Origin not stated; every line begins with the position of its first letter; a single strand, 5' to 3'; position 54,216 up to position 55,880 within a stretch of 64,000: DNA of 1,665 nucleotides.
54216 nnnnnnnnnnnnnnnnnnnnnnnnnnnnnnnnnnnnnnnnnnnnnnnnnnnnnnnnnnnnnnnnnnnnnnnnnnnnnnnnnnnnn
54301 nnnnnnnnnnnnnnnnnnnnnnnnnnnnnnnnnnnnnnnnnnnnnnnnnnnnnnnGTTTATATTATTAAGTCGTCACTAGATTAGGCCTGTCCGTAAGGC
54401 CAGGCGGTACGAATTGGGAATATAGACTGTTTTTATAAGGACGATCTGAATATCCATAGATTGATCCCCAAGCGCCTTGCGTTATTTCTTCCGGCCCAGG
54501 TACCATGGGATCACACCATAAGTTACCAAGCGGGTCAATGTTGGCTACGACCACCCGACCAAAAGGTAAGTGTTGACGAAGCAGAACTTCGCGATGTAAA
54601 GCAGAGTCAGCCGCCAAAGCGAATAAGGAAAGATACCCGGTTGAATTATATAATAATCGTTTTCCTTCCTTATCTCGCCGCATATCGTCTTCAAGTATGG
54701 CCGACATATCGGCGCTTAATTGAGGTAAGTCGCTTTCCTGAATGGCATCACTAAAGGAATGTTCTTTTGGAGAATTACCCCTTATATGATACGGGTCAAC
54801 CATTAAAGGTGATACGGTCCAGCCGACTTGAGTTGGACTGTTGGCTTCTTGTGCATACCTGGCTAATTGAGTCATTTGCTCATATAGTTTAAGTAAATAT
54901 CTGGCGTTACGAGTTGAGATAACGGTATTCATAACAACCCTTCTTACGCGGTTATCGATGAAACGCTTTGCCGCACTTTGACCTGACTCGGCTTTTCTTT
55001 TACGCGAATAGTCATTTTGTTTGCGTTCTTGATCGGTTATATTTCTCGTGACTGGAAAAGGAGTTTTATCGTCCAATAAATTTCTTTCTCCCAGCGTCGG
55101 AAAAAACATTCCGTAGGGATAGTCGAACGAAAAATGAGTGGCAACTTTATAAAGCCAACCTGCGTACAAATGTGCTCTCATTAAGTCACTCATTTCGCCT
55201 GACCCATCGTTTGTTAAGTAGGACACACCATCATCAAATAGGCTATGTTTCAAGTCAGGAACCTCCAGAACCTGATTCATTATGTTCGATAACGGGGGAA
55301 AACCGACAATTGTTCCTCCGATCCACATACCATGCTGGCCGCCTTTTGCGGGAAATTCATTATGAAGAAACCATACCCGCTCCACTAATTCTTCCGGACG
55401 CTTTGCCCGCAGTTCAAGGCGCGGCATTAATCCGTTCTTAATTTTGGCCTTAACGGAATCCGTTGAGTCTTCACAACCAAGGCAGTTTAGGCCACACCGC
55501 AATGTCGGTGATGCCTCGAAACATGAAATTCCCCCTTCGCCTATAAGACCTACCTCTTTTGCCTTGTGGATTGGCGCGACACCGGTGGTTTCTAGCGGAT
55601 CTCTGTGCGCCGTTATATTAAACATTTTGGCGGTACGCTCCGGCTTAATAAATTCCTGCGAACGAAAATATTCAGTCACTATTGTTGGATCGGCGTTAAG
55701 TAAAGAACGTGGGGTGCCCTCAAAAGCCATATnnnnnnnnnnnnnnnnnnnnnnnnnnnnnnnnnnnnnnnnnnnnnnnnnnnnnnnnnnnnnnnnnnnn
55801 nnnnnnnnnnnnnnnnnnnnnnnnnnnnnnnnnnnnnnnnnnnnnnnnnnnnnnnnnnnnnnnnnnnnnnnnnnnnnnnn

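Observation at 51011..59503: Unassigned 8-gene minus-strand cluster combining arginine-type and nucleotide-type enzymes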

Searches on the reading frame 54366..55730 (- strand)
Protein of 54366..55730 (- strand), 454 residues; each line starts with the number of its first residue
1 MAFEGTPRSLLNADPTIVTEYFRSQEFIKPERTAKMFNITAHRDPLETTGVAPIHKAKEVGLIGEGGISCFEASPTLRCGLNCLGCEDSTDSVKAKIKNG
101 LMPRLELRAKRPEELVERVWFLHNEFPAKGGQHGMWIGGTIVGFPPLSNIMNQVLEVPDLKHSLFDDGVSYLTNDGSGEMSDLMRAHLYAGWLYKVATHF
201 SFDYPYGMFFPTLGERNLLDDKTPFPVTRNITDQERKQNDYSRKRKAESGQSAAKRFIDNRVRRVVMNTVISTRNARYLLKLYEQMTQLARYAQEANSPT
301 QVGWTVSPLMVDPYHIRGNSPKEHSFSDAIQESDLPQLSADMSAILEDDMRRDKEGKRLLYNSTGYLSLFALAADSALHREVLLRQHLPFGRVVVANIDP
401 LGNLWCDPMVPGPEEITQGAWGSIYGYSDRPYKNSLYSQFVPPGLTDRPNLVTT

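Call 3: search_protein_families(library=pfam, proteins=[window:54366-55730:-], max_evalue=0.01)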
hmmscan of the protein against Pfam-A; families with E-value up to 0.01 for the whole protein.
window:54366-55730:- (454 aa): 0 families

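Call 4: search_protein_families(library=ncbifam, proteins=[window:54366-55730:-], max_evalue=0.01)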
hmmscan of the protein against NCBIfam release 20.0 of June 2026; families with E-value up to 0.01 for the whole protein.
window:54366-55730:- (454 aa): 0 families

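Call 6: search_protein_families(library=padloc, proteins=[window:54366-55730:-], max_evalue=0.01)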
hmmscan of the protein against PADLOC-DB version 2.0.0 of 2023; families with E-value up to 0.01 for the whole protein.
window:54366-55730:- (454 aa): 0 families

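Call 11: search_solved_structures(query=window:54366-55730:-, max_evalue=10)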
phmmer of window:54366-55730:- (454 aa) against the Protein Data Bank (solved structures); distinct sequences matched with E-value up to 10: 0.

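Call 14: find_homologous_proteins(query=window:54366-55730:-, max_evalue=0.001)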
Query window:54366-55730:- (454 aa): 1 proteins with E <= 0.001 among 5111 candidates.
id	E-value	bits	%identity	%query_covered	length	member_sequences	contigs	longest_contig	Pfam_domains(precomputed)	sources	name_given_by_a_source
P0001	0.0e+0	1056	100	100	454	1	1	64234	-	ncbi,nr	ncbi:hypothetical protein HY214_04550 [Candidatus Roizmanbacteria bacterium]|nr:hypothetical protein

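Call 25: predict_structure(protein=window:54366-55730:-)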
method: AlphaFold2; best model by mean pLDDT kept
length: 454 residues; sequences in the alignment: 1
mean_pLDDT: 32.2   pTM: 0.19
mean pLDDT of the five models: 32.2, 26.6, 26.5, 26.0, 25.9
residues with pLDDT >= 90: 0; 70-90: 0; 50-70: 0; < 50: 454
segments of 3 or more residues with pLDDT < 50: 1-454
pLDDT, mean of each block of 10 residues (from residue 1): 37 41 38 24 26 25 29 34 33 29 32 37 34 31 33 31 34 37 39 35 26 26 28 39 36 31 27 32 38 33 27 26 30 35 39 36 28 27 30 32 34 32 29 35 36 29
secondary structure, 60 per line:
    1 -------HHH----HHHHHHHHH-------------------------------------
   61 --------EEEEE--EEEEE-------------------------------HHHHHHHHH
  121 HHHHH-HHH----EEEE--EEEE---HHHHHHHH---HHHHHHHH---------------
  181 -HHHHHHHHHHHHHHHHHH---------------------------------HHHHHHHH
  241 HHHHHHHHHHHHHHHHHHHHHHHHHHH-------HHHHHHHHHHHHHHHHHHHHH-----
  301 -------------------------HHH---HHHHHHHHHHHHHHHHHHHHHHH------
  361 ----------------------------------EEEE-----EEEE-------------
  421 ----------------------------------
elements in order: H15-23 E69-73 E76-80 H112-125 E134-137 E140-143 H147-154 H158-165 H182-199 H233-267 H275-295 H332-354 E395-398 E404-407

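Call 26: search_protein_representatives(protein=window:54366-55730:-)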
Query: 454 residues. Proteins with E-value up to 0.001 (for the whole library): 19; up to 1e-10: 15; up to 1e-30: 10. The best 19 are listed.
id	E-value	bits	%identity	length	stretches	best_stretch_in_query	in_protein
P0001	0.0e+00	1056.2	100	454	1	1-454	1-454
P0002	7.9e-70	252.2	37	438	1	39-434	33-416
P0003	8.3e-54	199.4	35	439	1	19-454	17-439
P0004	2.1e-52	194.7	39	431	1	56-435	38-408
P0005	2.9e-52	194.3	38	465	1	18-453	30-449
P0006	6.4e-51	189.9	36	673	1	40-435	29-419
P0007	5.1e-39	150.6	35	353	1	59-371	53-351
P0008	1.1e-38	149.5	34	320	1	152-454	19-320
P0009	1.4e-35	139.3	35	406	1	56-380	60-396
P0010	5.3e-32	127.5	31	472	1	56-418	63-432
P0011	1.2e-26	109.8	38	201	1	255-451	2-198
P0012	6.0e-23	97.7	33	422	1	50-432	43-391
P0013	7.2e-20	87.5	33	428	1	65-437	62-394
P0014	6.3e-18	81.1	30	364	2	228-434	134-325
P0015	1.0e-10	57.4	30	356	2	57-204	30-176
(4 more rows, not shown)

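Call 29: find_encoding_contigs(protein=P0006, flank=10000, max_places=4)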
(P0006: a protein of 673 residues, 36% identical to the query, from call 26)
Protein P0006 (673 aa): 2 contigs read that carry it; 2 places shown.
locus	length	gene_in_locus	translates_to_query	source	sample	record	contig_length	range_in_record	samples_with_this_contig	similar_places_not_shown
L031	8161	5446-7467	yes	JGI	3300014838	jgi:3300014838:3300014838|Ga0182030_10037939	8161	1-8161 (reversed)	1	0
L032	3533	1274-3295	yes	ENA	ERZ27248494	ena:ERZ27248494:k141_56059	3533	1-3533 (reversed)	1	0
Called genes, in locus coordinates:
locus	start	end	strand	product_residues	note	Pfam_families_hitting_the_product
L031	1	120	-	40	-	?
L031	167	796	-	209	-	PF16473:Rv2179c-like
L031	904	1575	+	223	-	-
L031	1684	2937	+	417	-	PF05970:PIF1, PF13245:AAA_19, PF13401:AAA_22 (weak), PF13604:AAA_30, PF01443:Viral_helicase1 (faint), PF21530:Pif1_2B_dom (weak)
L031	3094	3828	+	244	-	PF01048:PNP_UDP_1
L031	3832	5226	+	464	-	PF01979:Amidohydro_1, PF07969:Amidohydro_3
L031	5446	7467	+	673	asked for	-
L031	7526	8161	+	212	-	?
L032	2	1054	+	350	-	?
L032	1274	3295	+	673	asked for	-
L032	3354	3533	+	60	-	?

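Call 30: find_encoding_contigs(protein=P0002, flank=10000, max_places=4)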
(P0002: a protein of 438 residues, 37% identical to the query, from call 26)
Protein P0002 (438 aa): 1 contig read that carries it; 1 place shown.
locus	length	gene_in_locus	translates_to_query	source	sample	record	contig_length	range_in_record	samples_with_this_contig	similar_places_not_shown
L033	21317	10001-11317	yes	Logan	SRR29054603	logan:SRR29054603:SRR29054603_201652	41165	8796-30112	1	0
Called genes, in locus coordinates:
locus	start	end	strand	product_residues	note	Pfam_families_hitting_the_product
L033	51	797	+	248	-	PF00119:ATP-synt_A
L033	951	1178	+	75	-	PF00137:ATP-synt_C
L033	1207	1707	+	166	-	PF00430:ATP-synt_B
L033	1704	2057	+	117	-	PF00213:OSCP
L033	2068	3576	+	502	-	PF02874:ATP-synt_ab_N (weak), PF00006:ATP-synt_ab, PF06745:ATPase (faint), PF00306:ATP-synt_ab_C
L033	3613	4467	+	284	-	PF00231:ATP-synt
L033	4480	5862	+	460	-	PF02874:ATP-synt_ab_N, PF00006:ATP-synt_ab, PF22919:ATP-synt_VA_C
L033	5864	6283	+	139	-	PF02823:ATP-synt_DE_N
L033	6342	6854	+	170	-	PF00571:CBS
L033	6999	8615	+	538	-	PF00764:Arginosuc_synth, PF20979:Arginosuc_syn_C, PF02142:MGS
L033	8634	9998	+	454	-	PF01979:Amidohydro_1, PF07969:Amidohydro_3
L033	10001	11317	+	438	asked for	-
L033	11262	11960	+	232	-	PF00156:Pribosyltran (faint)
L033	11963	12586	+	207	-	PF14681:UPRTase, PF00156:Pribosyltran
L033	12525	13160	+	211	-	PF00156:Pribosyltran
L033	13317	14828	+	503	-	-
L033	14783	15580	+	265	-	PF00551:Formyl_trans_N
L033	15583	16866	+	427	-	PF02844:GARS_N, PF01071:GARS_A, PF02843:GARS_C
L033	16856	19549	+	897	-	PF18072:FGAR-AT_linker, PF00586:AIRS, PF02769:AIRS_C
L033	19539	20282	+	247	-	PF13507:GATase_5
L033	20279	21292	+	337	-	PF06849:DUF1246, PF02655:ATP-grasp_3 (weak), PF06973:DUF1297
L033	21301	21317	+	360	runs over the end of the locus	PF06849:DUF1246, PF06973:DUF1297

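Call 31: find_encoding_contigs(protein=P0003, flank=10000, max_places=3)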
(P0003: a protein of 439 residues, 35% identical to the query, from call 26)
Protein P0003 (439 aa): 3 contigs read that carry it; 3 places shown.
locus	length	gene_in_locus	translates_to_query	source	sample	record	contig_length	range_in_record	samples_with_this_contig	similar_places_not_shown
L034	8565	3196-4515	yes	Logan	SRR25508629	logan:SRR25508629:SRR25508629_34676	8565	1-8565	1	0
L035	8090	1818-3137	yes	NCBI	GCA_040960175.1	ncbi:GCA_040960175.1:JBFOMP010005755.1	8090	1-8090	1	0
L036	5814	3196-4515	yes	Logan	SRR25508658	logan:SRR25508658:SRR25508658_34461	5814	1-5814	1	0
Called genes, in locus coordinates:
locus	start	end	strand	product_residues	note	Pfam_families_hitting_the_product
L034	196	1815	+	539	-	PF00764:Arginosuc_synth, PF20979:Arginosuc_syn_C, PF02142:MGS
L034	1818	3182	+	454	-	PF01979:Amidohydro_1, PF07969:Amidohydro_3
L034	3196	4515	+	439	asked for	-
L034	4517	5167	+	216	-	PF00156:Pribosyltran (weak)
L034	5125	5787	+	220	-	PF14681:UPRTase, PF00156:Pribosyltran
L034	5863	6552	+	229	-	PF20803:PaaX_M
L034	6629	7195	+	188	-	PF00156:Pribosyltran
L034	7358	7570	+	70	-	-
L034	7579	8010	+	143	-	-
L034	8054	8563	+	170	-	?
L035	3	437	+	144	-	?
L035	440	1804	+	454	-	PF01979:Amidohydro_1, PF07969:Amidohydro_3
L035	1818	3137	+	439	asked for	-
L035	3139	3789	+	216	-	PF00156:Pribosyltran (weak)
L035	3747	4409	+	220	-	PF14681:UPRTase, PF00156:Pribosyltran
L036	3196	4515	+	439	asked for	-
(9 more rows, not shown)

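Call 32: find_encoding_contigs(protein=P0004, flank=10000, max_places=3)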
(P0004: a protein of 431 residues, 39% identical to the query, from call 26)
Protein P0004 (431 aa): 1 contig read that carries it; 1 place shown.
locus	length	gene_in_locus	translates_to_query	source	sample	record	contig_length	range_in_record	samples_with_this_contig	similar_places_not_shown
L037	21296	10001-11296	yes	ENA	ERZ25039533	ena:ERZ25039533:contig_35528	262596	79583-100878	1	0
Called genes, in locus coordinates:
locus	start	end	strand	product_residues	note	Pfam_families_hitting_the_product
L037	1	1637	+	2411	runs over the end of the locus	-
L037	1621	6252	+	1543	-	-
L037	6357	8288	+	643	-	PF00550:PP-binding, PF01073:3Beta_HSD, PF01370:Epimerase, PF07993:NAD_binding_4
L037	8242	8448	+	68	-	-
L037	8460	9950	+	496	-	PF12832:MFS_1_like (faint), PF07690:MFS_1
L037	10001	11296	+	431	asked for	-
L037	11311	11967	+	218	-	-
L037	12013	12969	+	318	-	PF00005:ABC_tran, PF02463:SMC_N (weak), PF13304:AAA_21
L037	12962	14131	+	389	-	PF12698:ABC2_membrane_3, PF01061:ABC2_membrane (weak)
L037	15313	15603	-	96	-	-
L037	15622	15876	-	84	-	-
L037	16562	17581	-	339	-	PF01381:HTH_3, PF13560:HTH_31 (weak)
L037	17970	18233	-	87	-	-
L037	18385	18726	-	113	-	-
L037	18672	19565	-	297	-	-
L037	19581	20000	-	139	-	-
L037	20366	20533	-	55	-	-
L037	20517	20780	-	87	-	-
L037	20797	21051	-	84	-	-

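Call 33: find_encoding_contigs(protein=P0005, flank=10000, max_places=3)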
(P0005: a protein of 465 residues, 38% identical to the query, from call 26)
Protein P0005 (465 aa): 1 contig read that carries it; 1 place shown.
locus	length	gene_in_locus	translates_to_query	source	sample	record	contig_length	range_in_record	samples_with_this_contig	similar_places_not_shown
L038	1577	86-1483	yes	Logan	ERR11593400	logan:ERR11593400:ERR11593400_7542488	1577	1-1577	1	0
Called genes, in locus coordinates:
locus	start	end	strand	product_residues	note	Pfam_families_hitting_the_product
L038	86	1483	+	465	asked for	-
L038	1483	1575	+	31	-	?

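Call 48: predict_structure(alignment_id=A1)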
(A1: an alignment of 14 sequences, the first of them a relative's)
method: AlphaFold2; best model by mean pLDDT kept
length: 454 residues; sequences in the alignment: 14
mean_pLDDT: 86.3   pTM: 0.88
mean pLDDT of the five models: 86.3, 85.4, 85.3, 83.6, 79.4
residues with pLDDT >= 90: 207; 70-90: 213; 50-70: 34; < 50: 0
segments of 3 or more residues with pLDDT < 50: none
pLDDT, mean of each block of 10 residues (from residue 1): 65 87 89 87 79 90 80 85 75 83 82 91 84 84 88 91 89 88 94 94 86 69 76 67 87 95 95 94 96 95 94 84 87 97 96 92 94 95 86 81 88 81 78 80 90 72
secondary structure, 60 per line:
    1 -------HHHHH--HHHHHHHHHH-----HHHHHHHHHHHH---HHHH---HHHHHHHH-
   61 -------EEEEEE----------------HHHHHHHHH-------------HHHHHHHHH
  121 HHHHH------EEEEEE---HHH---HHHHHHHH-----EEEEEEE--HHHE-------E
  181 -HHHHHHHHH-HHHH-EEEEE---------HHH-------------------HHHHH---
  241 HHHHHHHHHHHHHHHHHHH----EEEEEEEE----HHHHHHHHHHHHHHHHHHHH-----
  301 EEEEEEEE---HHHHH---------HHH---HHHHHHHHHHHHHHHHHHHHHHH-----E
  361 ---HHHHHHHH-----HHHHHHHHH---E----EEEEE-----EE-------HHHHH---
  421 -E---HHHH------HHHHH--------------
elements in order: H8-12 H15-24 H30-41 H45-48 H52-59 E68-73 H90-98 H112-125 E132-137 H147-154 E160-166 H182-190 H192-195 E197-201 H233-237 H241-259 E264-271 H276-295 E301-308 H312-316 H332-354 H364-371 H377-385 E394-398 H413-417 H426-429 H436-440

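Call 51: fold_search(model_id=the predicted structure, library=pdb)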
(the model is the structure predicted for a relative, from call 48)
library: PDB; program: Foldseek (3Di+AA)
matches with E <= 10: 897; with E <= 0.001: 11
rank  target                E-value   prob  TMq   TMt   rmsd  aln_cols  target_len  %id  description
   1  8hzv_A                7.6e-07  1.00  0.44  0.42  17.3       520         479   12  The crystal structure of a Radical SAM Enzyme DesII (released 2024-07-10)
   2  8hzy_A                1.5e-05  1.00  0.41  0.40  16.0       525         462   12  The crystal structure of a Radical SAM Enzyme DesII (released 2024-07-10)
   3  8hzv_D                2.4e-05  1.00  0.39  0.37  16.7       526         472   11  The crystal structure of a Radical SAM Enzyme DesII (released 2024-07-10)
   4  4r33_A                2.5e-05  1.00  0.36  0.41  16.4       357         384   11  X-ray structure of the tryptophan lyase NosL with Tryptophan and S-adenosyl-L-homocysteine bound (released 2014-09-17)
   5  4r33_B                2.8e-05  1.00  0.35  0.41  16.6       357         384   11  X-ray structure of the tryptophan lyase NosL with Tryptophan and S-adenosyl-L-homocysteine bound (released 2014-09-17)
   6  8hzv_B                4.1e-05  1.00  0.38  0.36  17.1       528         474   12  The crystal structure of a Radical SAM Enzyme DesII (released 2024-07-10)
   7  6hto_B                6.4e-05  1.00  0.33  0.39  15.4       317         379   10  Tryptophan lyase 'empty state' (released 2018-11-21)
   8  6hto_A                6.8e-05  1.00  0.33  0.39  14.0       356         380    8  Tryptophan lyase 'empty state' (released 2018-11-21)
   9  6htk_B                6.8e-05  1.00  0.37  0.43  16.4       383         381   10  X-ray structure of the tryptophan lyase NosL in complex with (R)-(+)-indoline-2-carboxylate (released 2018-11-21)
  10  4wcx_A                2.0e-04  1.00  0.31  0.31  16.5       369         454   11  Crystal structure of HydG: A maturase of the [FeFe]-hydrogenase (released 2015-02-04)
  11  8hzy_B                2.8e-04  1.00  0.40  0.40  16.2       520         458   10  The crystal structure of a Radical SAM Enzyme DesII (released 2024-07-10)
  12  4wcx_C                1.4e-03  0.99  0.31  0.31  16.6       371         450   10  Crystal structure of HydG: A maturase of the [FeFe]-hydrogenase (released 2015-02-04)
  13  6y1x_A                1.9e-03  1.00  0.34  0.55   8.0       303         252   13  X-ray structure of the radical SAM protein NifB, a key nitrogenase maturating enzyme (released 2020-06-17)
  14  7tom                  2.0e-03  1.00  0.38  0.35   7.7       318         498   12  X-ray crystal structure of glycerol dibiphytanyl glycerol tetraether - macrocyclic archaeol synthase (GDGT-MAS) from Met (released 2022-08-31)
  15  9dfu                  2.4e-03  1.00  0.39  0.59   6.8       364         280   12  X-ray crystal structure of the second Viperin-like enzyme from T. virens variant F40H with bound CTP and SAM (released 2025-02-19)
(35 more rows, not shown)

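Call 65: find_encoding_contigs(protein=P0001, flank=10000, max_places=1)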
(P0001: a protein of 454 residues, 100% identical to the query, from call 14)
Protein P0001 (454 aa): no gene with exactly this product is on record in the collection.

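Call 91: find_encoding_contigs(protein=P0012, flank=8000, max_places=2)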
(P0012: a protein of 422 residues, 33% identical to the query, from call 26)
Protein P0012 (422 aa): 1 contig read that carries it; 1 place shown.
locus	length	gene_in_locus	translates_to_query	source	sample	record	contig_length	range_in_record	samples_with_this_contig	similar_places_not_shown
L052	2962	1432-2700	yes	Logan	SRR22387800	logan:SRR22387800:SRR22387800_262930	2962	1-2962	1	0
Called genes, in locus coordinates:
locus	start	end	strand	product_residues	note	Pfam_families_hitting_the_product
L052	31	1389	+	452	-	PF01979:Amidohydro_1, PF07969:Amidohydro_3 (weak)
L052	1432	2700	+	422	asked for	PF04055:Radical_SAM (weak)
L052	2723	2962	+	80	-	?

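Call 92: find_encoding_contigs(protein=P0010, flank=8000, max_places=2)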
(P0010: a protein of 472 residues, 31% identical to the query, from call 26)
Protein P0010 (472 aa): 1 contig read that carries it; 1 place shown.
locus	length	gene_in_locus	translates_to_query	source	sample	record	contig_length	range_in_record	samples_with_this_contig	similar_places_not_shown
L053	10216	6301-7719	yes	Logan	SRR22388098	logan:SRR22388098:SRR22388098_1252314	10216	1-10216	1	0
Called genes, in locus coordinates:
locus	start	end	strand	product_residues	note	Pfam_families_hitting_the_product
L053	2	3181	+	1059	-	?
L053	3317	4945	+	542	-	PF00764:Arginosuc_synth, PF20979:Arginosuc_syn_C, PF02142:MGS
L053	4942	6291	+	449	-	PF01979:Amidohydro_1, PF07969:Amidohydro_3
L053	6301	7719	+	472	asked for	-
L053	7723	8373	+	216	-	PF00156:Pribosyltran (weak)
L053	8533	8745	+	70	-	PF18929:DUF5678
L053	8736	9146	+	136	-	PF13650:Asp_protease_2, PF13975:gag-asp_proteas (weak)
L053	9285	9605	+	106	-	PF21956:DUF6922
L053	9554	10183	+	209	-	PF08843:AbiEii (weak)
